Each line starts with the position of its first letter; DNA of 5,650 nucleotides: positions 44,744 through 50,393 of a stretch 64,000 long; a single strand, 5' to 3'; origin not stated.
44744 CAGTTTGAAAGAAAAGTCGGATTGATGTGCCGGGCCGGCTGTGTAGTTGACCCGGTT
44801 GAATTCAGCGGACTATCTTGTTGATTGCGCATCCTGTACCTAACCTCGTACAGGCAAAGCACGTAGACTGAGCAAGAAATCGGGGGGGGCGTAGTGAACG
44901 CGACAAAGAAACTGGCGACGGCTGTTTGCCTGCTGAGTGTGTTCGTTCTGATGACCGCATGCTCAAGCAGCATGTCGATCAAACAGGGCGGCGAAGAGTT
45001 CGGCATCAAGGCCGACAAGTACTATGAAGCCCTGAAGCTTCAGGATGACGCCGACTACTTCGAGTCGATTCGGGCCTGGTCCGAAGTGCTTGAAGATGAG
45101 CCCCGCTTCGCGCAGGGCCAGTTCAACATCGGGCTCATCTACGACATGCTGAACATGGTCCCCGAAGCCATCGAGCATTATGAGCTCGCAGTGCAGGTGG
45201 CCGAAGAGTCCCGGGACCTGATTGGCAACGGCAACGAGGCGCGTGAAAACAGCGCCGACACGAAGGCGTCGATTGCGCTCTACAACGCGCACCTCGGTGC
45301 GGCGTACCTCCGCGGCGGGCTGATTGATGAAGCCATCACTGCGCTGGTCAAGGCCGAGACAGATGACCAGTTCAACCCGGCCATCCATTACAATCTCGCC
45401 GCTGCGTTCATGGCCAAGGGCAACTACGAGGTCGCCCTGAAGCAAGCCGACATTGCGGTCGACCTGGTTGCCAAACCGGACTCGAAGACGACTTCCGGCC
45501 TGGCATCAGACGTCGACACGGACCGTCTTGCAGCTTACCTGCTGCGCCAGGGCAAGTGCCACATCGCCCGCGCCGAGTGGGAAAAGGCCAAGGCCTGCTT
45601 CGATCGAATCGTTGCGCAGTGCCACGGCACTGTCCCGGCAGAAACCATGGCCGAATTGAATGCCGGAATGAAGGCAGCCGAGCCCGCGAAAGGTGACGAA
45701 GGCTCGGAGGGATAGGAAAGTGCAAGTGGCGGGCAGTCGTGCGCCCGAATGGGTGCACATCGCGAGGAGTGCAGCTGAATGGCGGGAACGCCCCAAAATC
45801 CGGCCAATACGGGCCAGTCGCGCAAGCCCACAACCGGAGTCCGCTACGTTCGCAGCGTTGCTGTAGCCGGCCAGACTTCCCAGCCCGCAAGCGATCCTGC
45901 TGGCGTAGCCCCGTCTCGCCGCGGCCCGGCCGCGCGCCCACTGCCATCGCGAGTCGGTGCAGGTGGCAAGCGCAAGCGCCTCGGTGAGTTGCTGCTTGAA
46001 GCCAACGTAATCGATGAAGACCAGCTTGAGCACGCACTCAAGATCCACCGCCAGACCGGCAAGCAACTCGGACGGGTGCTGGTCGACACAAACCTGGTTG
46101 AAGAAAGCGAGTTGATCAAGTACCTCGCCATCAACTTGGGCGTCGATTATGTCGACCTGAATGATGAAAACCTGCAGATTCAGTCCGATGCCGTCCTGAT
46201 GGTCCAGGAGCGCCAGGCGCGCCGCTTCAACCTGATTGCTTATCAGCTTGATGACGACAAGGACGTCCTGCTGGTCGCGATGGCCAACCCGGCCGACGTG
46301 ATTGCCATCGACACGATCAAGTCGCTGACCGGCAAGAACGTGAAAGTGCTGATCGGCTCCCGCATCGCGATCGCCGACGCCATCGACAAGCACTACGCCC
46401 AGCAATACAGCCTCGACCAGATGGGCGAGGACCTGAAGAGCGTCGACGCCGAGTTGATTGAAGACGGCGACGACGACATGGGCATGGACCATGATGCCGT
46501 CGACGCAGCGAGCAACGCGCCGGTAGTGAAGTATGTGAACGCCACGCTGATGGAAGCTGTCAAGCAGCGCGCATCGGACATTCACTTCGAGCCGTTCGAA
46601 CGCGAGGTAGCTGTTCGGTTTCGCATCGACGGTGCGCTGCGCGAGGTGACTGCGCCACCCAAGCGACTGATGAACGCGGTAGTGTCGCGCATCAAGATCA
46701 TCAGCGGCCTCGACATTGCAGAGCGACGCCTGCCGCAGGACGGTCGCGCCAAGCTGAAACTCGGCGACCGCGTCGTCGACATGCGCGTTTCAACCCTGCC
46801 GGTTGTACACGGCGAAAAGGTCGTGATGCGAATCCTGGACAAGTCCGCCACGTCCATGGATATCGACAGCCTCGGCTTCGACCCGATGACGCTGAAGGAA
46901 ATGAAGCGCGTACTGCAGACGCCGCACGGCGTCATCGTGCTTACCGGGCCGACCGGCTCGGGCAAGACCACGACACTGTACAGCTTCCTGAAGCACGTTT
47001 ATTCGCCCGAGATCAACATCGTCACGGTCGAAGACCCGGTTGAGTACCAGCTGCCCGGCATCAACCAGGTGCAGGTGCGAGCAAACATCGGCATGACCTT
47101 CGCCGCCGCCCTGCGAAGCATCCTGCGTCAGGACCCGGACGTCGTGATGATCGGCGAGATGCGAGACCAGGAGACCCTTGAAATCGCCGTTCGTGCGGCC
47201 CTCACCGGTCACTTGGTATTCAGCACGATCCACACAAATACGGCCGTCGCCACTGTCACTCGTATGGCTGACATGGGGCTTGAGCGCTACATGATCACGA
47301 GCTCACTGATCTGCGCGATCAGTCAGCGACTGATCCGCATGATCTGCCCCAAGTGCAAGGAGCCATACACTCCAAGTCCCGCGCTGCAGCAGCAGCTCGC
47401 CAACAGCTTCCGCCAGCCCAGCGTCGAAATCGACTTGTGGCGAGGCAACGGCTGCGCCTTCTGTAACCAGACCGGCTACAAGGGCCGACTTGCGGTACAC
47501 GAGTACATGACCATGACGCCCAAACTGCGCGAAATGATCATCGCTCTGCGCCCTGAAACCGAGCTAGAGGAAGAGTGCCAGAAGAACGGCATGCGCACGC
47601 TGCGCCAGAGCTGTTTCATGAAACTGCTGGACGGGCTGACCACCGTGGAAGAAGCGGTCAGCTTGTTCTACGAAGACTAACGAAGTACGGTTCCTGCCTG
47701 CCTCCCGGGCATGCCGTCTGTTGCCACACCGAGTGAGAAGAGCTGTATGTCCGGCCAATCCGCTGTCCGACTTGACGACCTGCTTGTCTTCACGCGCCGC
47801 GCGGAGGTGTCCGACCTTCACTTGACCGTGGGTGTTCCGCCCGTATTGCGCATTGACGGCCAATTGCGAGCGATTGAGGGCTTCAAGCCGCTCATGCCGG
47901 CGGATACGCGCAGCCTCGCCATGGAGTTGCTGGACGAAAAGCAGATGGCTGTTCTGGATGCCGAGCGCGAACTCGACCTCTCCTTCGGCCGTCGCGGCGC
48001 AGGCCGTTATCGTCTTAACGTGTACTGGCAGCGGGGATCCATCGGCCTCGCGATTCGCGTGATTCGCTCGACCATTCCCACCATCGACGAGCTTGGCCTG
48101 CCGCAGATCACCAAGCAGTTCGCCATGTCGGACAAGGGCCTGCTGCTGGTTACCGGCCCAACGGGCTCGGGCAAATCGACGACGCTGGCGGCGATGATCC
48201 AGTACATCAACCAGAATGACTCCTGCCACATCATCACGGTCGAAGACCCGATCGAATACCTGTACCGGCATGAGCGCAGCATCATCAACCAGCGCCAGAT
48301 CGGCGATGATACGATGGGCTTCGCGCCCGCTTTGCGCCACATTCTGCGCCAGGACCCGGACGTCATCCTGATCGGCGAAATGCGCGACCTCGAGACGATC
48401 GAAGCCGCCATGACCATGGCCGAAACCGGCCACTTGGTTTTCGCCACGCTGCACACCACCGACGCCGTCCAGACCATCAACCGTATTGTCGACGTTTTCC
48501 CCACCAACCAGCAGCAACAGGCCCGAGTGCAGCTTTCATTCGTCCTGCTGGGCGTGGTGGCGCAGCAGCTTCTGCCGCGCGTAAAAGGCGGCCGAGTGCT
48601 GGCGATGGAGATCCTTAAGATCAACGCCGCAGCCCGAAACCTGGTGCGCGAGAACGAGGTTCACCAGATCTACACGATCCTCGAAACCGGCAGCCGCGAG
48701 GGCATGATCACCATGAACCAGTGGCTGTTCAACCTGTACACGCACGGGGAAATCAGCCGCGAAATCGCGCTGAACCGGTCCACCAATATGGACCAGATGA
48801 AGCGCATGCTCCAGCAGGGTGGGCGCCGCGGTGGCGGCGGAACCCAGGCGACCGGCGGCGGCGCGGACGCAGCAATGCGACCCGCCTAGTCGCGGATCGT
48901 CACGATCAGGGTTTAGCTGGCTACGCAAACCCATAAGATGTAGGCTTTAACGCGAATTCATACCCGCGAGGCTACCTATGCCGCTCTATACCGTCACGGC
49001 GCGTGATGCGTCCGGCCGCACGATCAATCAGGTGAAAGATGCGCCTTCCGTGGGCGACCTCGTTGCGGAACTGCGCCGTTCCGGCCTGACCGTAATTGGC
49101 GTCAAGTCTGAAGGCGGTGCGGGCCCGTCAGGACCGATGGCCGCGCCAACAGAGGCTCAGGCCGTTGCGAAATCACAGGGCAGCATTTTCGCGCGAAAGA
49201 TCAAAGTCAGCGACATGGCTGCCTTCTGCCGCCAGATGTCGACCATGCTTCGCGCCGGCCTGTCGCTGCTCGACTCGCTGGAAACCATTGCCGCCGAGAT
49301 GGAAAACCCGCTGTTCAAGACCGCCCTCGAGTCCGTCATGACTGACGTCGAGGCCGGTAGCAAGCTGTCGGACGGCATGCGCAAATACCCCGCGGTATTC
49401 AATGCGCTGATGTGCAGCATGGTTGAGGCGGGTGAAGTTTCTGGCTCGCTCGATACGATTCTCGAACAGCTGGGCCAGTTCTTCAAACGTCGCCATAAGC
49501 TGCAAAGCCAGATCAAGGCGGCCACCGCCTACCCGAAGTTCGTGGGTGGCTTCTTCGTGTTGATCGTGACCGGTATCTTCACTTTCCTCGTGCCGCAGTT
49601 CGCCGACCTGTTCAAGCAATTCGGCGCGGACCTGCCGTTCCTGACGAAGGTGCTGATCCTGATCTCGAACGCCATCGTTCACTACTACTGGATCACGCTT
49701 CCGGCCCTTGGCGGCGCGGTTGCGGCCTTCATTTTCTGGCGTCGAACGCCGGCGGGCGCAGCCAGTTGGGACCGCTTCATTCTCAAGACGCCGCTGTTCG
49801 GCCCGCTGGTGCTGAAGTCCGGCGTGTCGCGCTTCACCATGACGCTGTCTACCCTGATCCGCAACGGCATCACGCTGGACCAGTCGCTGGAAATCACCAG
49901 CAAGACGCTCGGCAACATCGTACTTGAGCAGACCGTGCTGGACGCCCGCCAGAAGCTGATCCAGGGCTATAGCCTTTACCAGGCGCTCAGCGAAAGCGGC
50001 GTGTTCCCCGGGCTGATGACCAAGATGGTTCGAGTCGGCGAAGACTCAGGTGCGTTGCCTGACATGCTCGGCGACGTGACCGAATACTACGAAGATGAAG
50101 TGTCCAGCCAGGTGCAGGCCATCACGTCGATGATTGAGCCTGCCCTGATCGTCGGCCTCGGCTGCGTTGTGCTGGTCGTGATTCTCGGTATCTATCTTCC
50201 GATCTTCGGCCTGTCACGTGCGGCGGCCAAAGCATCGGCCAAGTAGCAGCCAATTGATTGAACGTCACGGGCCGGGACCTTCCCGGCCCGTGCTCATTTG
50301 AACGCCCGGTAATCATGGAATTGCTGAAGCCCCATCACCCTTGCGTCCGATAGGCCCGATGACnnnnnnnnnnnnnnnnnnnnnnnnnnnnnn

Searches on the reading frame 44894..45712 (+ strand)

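Call 56: search_protein_families(library=pfam, proteins=[window:44894-45712:+], max_evalue=0.0001)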
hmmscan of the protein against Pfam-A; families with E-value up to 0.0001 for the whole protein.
window:44894-45712:+ (273 aa): 8 families
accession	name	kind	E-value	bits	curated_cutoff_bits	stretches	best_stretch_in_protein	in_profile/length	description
PF07719.23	TPR_2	-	6.6e-14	51.3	27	0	73-104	1-32/34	Tetratricopeptide repeat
PF13414.12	TPR_11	-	1e-11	44.8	26.8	1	135-176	1-42/42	TPR repeat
PF00515.34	TPR_1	-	4.7e-10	39.3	27.8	0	74-104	2-32/34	Tetratricopeptide repeat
PF13424.12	TPR_12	-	5.3e-10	39.8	30.1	0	57-105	28-77/77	Tetratricopeptide repeat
PF13432.12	TPR_16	-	8e-10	39.4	32.7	0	135-190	4-59/65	Tetratricopeptide repeat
PF13174.12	TPR_6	-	4.3e-08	33.7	26.3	0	216-242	3-29/33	Tetratricopeptide repeat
PF13428.12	TPR_14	-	1.1e-06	29.1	23.5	0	133-170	6-43/44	Tetratricopeptide repeat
PF14559.12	TPR_19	-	4.1e-05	24.3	25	0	144-183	7-46/68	Tetratricopeptide repeat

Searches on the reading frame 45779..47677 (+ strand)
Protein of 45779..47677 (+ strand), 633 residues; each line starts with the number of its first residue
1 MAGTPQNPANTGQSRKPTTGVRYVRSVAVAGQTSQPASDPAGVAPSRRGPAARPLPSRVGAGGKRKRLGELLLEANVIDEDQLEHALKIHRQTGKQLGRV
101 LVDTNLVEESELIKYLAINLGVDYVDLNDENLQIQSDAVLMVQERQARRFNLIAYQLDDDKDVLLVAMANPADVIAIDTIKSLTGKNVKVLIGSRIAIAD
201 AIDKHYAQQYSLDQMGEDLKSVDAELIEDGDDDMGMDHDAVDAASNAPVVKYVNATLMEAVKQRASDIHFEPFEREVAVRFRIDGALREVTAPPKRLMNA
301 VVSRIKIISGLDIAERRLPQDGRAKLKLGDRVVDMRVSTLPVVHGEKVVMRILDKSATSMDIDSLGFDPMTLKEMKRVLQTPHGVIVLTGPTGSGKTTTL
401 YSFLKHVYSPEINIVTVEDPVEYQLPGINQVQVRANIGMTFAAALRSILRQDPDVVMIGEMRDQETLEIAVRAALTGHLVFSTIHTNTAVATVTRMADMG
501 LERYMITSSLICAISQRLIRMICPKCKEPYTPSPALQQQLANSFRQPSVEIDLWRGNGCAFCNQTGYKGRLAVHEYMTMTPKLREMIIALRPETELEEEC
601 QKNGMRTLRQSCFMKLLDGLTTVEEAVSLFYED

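Call 56: search_protein_families(library=pfam, proteins=[window:45779-47677:+], max_evalue=0.0001)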
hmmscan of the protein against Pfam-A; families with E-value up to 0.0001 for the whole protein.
window:45779-47677:+ (633 aa): 2 families
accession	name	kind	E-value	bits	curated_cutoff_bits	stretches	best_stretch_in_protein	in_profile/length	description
PF00437.27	T2SSE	-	1.2e-142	475.4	24.9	1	243-626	2-368/370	Type II/IV secretion system protein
PF05157.20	MshEN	-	8e-13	48.6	23.1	1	120-209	1-87/90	MshEN domain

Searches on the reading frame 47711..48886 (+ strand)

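Call 56: search_protein_families(library=pfam, proteins=[window:47711-48886:+], max_evalue=0.0001)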
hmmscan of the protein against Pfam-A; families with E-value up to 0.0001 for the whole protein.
window:47711-48886:+ (392 aa): 5 families
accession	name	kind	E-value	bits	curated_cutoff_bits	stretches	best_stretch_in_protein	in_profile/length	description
PF00437.27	T2SSE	-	1.8e-46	158.9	24.9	1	135-290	135-280/370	Type II/IV secretion system protein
PF13401.12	AAA_22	-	2.4e-06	28.3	27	1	140-233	3-97/130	AAA domain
PF13555.12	AAA_29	-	3e-05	24.1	27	1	135-163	15-43/61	P-loop containing region of AAA domain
PF00265.24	TK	-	8.3e-05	22.9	20.6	0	144-266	3-130/176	Thymidine kinase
PF13604.12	AAA_30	-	8.6e-05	22.8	27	0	134-169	10-45/191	AAA domain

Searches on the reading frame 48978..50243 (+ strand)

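Call 56: search_protein_families(library=pfam, proteins=[window:48978-50243:+], max_evalue=0.0001)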
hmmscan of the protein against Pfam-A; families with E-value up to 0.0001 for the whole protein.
window:48978-50243:+ (422 aa): 1 family
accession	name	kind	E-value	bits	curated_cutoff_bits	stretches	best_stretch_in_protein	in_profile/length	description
PF00482.28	T2SSF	-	1.1e-62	210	25.2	2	83-206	1-125/125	Type II secretion system (T2SS), protein F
